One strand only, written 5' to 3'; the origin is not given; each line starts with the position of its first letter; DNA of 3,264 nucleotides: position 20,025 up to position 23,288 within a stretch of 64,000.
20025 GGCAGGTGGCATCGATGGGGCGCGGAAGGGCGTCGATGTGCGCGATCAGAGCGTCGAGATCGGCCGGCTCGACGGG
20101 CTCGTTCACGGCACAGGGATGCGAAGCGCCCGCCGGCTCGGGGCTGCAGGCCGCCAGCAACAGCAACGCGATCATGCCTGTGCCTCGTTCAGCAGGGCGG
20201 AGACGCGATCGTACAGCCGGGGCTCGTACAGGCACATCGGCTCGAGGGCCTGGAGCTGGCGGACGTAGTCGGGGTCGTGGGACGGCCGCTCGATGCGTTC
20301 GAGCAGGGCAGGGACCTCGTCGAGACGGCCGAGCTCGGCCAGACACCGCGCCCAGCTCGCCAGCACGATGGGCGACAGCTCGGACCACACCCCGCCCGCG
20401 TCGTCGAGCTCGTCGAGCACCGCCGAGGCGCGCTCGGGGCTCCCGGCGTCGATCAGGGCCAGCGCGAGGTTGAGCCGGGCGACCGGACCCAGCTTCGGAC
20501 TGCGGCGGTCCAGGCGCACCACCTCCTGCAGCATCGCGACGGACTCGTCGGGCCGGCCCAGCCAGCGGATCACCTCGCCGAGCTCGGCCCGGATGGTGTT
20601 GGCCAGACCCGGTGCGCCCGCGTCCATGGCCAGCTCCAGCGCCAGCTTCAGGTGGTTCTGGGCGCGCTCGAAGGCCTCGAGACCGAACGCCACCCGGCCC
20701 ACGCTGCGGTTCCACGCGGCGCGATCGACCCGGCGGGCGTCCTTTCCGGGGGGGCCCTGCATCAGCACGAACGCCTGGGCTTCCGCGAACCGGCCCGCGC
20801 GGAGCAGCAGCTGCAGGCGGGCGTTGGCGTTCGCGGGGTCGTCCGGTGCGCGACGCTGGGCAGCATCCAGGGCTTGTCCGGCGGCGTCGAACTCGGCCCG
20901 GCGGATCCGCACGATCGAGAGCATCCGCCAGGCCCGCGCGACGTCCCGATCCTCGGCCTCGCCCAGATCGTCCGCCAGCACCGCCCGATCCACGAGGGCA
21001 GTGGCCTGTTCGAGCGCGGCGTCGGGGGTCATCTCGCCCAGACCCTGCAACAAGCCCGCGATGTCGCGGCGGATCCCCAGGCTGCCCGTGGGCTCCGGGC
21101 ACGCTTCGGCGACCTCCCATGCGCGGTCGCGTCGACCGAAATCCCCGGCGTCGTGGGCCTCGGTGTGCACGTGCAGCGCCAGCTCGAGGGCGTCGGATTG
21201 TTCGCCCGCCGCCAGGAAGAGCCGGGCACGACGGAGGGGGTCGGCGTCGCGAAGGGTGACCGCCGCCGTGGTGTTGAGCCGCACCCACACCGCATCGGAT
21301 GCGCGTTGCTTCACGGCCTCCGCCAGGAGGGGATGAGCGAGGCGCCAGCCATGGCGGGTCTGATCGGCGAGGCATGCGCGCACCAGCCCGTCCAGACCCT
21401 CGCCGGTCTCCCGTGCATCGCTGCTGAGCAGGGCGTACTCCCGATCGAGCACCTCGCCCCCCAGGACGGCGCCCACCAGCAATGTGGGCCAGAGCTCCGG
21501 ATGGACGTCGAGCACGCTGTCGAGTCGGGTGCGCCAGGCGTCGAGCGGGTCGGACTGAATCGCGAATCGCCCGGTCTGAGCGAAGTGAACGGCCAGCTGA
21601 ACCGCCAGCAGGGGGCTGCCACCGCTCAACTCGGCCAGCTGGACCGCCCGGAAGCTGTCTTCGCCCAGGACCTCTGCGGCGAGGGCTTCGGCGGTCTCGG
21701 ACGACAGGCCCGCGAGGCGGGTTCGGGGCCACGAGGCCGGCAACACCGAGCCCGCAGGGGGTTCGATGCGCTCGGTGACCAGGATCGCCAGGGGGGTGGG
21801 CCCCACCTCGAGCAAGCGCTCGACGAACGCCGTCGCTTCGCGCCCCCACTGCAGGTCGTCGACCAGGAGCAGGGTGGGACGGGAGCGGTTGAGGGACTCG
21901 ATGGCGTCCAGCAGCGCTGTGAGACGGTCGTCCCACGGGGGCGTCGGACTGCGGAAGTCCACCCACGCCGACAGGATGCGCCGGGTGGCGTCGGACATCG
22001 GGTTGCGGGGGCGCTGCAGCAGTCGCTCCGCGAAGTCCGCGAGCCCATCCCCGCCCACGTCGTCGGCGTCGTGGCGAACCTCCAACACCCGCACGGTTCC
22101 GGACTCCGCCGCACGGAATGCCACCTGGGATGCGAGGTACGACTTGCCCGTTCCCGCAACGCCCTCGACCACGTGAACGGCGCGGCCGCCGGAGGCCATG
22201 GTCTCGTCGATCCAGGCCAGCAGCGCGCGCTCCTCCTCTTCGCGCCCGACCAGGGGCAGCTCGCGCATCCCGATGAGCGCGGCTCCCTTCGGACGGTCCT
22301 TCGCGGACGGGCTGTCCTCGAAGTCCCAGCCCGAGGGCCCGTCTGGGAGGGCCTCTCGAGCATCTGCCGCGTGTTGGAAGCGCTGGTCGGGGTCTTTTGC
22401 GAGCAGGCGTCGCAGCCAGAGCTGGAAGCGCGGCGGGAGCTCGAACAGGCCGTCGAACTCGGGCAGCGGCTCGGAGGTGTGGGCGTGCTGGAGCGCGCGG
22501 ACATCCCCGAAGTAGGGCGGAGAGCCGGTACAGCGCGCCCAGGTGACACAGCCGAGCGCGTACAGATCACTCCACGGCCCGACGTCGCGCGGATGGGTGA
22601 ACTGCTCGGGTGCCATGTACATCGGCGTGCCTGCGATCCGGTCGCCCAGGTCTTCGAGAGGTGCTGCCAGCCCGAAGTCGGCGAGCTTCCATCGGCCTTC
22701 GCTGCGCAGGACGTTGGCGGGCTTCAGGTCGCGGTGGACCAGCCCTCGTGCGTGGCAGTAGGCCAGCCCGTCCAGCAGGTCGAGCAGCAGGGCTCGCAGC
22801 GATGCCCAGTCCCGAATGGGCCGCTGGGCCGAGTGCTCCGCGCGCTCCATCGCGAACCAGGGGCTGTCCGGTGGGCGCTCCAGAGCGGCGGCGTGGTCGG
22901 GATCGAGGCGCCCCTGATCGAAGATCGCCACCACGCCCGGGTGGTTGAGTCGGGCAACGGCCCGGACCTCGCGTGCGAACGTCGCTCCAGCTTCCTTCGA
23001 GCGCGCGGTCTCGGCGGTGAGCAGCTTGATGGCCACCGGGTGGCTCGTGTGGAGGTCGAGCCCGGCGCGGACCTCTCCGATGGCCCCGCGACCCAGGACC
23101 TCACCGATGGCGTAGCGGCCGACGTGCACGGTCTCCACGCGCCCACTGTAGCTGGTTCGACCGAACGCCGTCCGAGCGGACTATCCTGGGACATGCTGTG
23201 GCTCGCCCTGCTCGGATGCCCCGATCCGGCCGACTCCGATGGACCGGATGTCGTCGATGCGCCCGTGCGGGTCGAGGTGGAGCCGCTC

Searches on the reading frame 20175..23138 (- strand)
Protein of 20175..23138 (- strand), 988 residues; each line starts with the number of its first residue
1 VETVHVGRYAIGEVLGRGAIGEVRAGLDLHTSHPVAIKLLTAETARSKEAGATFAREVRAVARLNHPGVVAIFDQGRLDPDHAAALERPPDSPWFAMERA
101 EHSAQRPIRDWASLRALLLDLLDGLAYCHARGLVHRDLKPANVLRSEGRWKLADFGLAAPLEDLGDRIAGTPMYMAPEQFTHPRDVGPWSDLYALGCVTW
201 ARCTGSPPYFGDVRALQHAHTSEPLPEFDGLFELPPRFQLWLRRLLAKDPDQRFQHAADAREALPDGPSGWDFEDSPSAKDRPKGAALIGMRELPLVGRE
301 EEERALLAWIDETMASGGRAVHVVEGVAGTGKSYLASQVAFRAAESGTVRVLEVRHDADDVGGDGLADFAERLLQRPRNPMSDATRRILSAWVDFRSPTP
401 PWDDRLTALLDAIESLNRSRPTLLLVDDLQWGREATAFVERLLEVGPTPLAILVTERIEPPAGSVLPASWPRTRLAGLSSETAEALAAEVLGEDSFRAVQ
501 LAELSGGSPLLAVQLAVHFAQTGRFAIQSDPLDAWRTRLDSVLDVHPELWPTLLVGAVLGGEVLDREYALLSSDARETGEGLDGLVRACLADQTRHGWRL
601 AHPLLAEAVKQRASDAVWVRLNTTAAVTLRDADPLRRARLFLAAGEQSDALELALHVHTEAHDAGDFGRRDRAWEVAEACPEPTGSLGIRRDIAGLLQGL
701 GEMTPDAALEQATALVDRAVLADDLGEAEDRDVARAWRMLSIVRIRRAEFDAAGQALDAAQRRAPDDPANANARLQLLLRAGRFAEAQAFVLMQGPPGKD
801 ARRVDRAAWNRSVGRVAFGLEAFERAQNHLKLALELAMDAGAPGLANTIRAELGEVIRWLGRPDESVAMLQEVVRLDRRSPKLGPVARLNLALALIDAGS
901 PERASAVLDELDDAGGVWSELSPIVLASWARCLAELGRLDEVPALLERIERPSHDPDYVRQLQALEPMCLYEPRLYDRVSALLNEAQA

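Call 52: search_protein_families(library=padloc, proteins=[window:20175-23138:-], max_evalue=0.01)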
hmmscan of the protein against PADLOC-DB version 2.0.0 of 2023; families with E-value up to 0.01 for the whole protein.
window:20175-23138:- (988 aa): 33 families (the best 25 are shown)
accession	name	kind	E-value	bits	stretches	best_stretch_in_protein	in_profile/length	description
PDLC04042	PD-T4-6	-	1.9e-56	189.9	1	3-266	5-271/292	-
PDLC04061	PD-T4-6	-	1.7e-53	180.9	1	3-266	12-282/510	-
PDLC04138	mad6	-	1.3e-49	167.7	1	7-261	51-307/659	mads_6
PDLC04053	PD-T4-6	-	2e-49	166.7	1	4-285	6-289/311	-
PDLC04052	PD-T4-6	-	2.5e-44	150.3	1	6-273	8-282/496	-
PDLC04054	PD-T4-6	-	9.7e-43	144.9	1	6-264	10-270/347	-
PDLC04043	PD-T4-6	-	7e-42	142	1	4-270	12-284/452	-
PDLC04039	PD-T4-6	-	1.9e-40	137.2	1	5-269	12-277/458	-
PDLC04040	PD-T4-6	-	2.6e-37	126.8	1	14-306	1-303/547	-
PDLC04041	PD-T4-6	-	4e-36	123.2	1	5-341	26-359/443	-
PDLC04060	PD-T4-6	-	1.4e-35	121.1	1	3-264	4-266/486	-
PDLC04047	PD-T4-6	-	1.3e-32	111.2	1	5-264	8-269/327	-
PDLC01088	C3a189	-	1.6e-32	111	1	14-371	4-328/840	kinase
PDLC04057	PD-T4-6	-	2.7e-32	110.4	1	4-264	5-267/443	-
PDLC03920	MkoA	-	1e-29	101.6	1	7-264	8-274/1112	-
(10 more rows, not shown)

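Call 53: search_protein_families(library=pfam, proteins=[window:20175-23138:-], max_evalue=0.01)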
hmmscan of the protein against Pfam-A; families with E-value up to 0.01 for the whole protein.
window:20175-23138:- (988 aa): 11 families
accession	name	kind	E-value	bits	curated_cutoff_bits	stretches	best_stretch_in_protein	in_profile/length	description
PF00069.31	Pkinase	-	4.2e-38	131.7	31.7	1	9-255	1-253/263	Protein kinase domain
PF07714.23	PK_Tyr_Ser-Thr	-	4.1e-16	59.5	23.1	1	11-211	3-207/258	Protein tyrosine and serine/threonine kinase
PF13191.12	AAA_16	-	4.3e-14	53.8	32.6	1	295-446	1-159/167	AAA ATPase domain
PF13424.12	TPR_12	-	3.3e-06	27.6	30.1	1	851-908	7-68/77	Tetratricopeptide repeat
PF14559.12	TPR_19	-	1.7e-05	25.5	25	1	861-914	5-54/68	Tetratricopeptide repeat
PF25199.1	nSTAND_NTPase5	-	2.8e-05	24.4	34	1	308-360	30-82/145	Novel STAND NTPase 5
PF07719.23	TPR_2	-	0.00024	21.4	27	0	734-767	1-34/34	Tetratricopeptide repeat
PF10923.14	BrxC_BrxD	-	0.00054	19.4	22.2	1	296-349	27-79/414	BREX system ATP-binding protein BrxC/D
PF09848.15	SLFN-g3_helicase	-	0.0041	16.9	24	1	319-345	1-29/354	Schlafen group 3, DNA/RNA helicase domain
PF13604.12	AAA_30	-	0.0056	16.9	27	0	313-349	12-47/191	AAA domain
PF13401.12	AAA_22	-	0.0072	17.1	27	0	319-432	5-96/130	AAA domain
